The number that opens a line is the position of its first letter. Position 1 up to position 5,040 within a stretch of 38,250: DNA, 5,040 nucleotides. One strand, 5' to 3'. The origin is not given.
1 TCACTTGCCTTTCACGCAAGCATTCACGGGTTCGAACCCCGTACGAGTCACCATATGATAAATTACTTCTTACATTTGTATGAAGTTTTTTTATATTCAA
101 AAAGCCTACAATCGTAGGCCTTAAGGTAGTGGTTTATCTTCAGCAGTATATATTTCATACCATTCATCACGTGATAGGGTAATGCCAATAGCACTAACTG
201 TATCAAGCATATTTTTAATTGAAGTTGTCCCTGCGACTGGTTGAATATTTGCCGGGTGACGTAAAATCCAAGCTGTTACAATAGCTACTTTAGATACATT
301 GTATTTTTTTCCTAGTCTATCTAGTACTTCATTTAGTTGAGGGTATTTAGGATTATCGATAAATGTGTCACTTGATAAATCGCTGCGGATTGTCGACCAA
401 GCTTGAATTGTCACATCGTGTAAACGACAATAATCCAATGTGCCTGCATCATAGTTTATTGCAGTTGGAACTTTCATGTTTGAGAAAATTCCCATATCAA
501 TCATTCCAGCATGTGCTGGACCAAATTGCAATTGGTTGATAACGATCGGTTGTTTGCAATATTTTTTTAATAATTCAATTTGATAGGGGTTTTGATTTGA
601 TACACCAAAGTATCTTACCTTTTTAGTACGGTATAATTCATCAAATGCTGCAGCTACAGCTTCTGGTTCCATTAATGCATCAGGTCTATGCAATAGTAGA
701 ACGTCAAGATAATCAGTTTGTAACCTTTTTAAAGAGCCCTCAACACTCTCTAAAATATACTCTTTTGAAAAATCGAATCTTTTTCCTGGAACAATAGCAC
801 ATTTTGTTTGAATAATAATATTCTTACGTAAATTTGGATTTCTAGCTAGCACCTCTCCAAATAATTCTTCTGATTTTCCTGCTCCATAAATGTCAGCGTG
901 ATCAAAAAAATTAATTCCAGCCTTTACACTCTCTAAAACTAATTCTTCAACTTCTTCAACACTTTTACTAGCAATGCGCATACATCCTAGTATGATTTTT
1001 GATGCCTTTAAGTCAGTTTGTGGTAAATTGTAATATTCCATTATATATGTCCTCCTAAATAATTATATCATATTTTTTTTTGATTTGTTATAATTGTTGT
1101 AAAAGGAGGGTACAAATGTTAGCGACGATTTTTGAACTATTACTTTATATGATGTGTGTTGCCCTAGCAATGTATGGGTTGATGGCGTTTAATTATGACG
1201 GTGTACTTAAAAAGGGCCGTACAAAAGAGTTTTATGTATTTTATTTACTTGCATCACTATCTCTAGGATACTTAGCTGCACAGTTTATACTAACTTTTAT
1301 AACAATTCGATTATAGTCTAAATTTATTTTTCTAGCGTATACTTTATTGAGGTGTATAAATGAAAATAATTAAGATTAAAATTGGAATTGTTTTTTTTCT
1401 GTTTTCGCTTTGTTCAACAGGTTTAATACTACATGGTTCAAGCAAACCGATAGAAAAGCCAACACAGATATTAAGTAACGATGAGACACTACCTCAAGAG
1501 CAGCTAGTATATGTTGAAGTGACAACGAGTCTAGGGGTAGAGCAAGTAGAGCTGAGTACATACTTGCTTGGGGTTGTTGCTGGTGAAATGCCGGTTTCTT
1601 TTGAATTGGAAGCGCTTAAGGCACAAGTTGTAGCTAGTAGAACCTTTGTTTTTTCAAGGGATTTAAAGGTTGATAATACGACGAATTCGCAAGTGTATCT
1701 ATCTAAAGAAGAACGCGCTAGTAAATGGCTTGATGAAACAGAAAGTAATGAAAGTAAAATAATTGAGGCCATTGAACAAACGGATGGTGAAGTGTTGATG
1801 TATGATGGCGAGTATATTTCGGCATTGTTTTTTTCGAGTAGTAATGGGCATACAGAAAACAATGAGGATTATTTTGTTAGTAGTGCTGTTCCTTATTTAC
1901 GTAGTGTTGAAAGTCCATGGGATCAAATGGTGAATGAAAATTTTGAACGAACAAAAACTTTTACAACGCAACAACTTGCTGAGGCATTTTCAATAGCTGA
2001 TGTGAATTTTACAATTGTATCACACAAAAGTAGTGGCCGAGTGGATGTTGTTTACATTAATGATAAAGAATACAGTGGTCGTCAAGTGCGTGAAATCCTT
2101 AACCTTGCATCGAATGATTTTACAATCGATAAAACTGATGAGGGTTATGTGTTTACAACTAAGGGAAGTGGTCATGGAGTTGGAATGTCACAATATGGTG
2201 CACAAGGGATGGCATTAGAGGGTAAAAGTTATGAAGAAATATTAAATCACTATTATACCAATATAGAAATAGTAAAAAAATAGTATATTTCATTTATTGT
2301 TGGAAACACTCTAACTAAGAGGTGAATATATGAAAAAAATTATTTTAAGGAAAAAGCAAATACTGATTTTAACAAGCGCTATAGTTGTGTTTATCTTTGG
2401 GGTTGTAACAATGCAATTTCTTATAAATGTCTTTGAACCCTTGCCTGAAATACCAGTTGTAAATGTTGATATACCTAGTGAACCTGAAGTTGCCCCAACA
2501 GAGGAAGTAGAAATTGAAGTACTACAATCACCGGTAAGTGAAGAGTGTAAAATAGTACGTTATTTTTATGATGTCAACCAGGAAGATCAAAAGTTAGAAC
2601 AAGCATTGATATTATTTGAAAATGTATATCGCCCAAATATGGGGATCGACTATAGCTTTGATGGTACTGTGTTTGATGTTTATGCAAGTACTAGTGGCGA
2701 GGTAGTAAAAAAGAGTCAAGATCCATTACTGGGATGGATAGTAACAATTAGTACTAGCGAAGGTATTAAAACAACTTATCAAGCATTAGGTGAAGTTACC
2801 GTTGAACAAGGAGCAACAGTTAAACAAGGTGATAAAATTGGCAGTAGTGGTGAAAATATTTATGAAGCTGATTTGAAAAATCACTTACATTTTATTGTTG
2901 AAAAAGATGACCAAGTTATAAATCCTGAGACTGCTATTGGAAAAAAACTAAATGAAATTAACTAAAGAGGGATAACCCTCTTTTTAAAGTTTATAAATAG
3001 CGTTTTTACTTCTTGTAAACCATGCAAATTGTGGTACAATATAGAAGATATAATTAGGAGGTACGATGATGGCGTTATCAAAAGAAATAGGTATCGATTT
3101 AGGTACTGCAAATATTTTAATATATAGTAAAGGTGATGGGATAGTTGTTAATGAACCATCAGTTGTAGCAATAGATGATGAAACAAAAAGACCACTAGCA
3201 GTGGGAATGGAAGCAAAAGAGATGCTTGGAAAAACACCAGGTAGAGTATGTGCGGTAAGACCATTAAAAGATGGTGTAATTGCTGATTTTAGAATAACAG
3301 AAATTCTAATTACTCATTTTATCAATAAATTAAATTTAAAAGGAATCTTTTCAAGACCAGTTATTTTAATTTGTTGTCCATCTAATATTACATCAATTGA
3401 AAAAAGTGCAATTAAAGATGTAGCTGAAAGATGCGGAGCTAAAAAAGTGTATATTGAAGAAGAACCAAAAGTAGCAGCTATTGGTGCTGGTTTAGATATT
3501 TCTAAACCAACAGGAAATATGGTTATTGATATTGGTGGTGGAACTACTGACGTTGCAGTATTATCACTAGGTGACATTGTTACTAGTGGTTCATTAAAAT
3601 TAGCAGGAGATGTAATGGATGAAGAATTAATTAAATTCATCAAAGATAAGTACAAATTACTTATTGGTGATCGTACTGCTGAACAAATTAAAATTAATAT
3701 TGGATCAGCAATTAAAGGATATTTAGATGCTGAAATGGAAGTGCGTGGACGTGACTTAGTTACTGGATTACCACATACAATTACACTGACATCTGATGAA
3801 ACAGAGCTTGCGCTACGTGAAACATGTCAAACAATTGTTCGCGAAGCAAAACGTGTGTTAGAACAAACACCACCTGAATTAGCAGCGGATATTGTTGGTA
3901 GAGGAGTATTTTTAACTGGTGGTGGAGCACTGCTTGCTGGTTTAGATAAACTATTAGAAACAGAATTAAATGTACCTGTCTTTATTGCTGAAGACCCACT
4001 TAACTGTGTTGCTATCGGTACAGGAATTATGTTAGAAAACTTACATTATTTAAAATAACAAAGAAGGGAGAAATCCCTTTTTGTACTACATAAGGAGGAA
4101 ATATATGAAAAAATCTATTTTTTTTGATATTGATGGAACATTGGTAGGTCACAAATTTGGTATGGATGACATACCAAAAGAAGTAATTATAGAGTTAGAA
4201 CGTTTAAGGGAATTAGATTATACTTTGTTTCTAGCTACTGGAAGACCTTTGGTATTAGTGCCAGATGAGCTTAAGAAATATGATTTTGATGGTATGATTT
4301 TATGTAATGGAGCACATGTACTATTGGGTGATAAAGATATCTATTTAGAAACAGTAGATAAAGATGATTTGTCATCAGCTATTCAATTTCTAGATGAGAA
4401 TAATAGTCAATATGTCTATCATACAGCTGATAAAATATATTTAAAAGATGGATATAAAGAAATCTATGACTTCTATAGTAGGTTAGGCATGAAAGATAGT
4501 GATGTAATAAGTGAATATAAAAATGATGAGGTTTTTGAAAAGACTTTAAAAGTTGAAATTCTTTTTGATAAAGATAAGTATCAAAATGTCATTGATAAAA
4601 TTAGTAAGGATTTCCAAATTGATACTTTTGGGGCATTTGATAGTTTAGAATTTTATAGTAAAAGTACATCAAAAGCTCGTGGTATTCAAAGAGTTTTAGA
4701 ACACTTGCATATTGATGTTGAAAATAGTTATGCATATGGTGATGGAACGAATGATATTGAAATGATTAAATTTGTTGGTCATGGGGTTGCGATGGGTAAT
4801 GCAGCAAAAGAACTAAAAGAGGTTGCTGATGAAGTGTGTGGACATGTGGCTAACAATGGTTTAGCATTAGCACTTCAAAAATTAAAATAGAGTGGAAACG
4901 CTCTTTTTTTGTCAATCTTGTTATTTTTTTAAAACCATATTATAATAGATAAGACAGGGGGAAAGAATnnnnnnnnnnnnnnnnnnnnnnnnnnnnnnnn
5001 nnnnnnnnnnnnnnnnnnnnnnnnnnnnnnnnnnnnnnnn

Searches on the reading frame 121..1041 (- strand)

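Call 17: search_protein_families(library=pfam, proteins=[window:121-1041:-], max_evalue=0.00001)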
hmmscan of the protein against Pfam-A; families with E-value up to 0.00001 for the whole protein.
window:121-1041:- (306 aa): 1 family
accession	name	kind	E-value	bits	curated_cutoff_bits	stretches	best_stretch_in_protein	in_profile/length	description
PF00248.27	Aldo_ket_red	-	4.3e-54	184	24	1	15-297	1-286/291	Aldo/keto reductase family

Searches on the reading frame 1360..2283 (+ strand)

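Call 17: search_protein_families(library=pfam, proteins=[window:1360-2283:+], max_evalue=0.00001)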
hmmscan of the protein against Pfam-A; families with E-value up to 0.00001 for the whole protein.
window:1360-2283:+ (307 aa): 1 family
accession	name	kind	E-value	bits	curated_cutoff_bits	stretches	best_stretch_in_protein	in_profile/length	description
PF08486.15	SpoIID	-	2.9e-22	79.6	23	1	59-148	7-97/97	Stage II sporulation protein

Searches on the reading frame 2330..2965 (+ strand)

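Call 17: search_protein_families(library=pfam, proteins=[window:2330-2965:+], max_evalue=0.00001)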
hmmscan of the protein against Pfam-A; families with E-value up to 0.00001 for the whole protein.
window:2330-2965:+ (211 aa): 1 family
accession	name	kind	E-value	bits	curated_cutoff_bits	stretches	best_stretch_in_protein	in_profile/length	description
PF01551.29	Peptidase_M23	-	4.2e-18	65.8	28.7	1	102-199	2-96/96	Peptidase family M23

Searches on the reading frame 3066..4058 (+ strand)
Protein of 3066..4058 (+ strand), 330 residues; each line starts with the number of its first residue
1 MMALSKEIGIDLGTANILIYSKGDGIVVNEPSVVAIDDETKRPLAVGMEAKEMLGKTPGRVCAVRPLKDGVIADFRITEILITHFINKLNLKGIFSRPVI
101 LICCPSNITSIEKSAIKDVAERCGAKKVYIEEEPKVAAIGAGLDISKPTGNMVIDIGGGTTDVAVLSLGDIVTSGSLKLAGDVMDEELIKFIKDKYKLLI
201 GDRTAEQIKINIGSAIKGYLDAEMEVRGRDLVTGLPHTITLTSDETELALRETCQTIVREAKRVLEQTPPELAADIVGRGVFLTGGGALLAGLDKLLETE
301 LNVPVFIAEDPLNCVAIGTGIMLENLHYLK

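Call 17: search_protein_families(library=pfam, proteins=[window:3066-4058:+], max_evalue=0.00001)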
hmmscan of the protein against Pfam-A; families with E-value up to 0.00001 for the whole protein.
window:3066-4058:+ (330 aa): 4 families
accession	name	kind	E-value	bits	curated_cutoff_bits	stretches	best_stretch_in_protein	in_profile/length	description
PF06723.19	MreB_Mbl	-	2e-140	467.7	27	1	6-328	2-324/327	MreB/Mbl protein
PF14450.12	FtsA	-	2e-12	48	31.8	1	152-310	1-112/127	Cell division protein FtsA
PF00012.26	HSP70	-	4.2e-10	38.9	20.6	1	101-197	137-239/599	Hsp70 protein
PF00022.25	Actin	-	3.9e-09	36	27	1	29-195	29-190/410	Actin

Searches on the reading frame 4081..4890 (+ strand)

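Call 17: search_protein_families(library=pfam, proteins=[window:4081-4890:+], max_evalue=0.00001)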
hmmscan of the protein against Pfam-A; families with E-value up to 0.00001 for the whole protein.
window:4081-4890:+ (269 aa): 4 families
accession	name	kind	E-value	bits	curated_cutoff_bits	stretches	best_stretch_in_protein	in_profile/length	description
PF08282.18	Hydrolase_3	-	1.5e-53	182.6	20.9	1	13-265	1-255/255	haloacid dehalogenase-like hydrolase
PF00702.32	Hydrolase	-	1e-08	36.3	26.4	1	11-233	2-191/191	haloacid dehalogenase-like hydrolase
PF05116.19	S6PP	-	3.6e-07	30.5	20.3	0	162-249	124-217/247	Sucrose-6F-phosphate phosphohydrolase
PF12710.13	HAD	-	7.5e-06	26.9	27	0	195-229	152-188/189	haloacid dehalogenase-like hydrolase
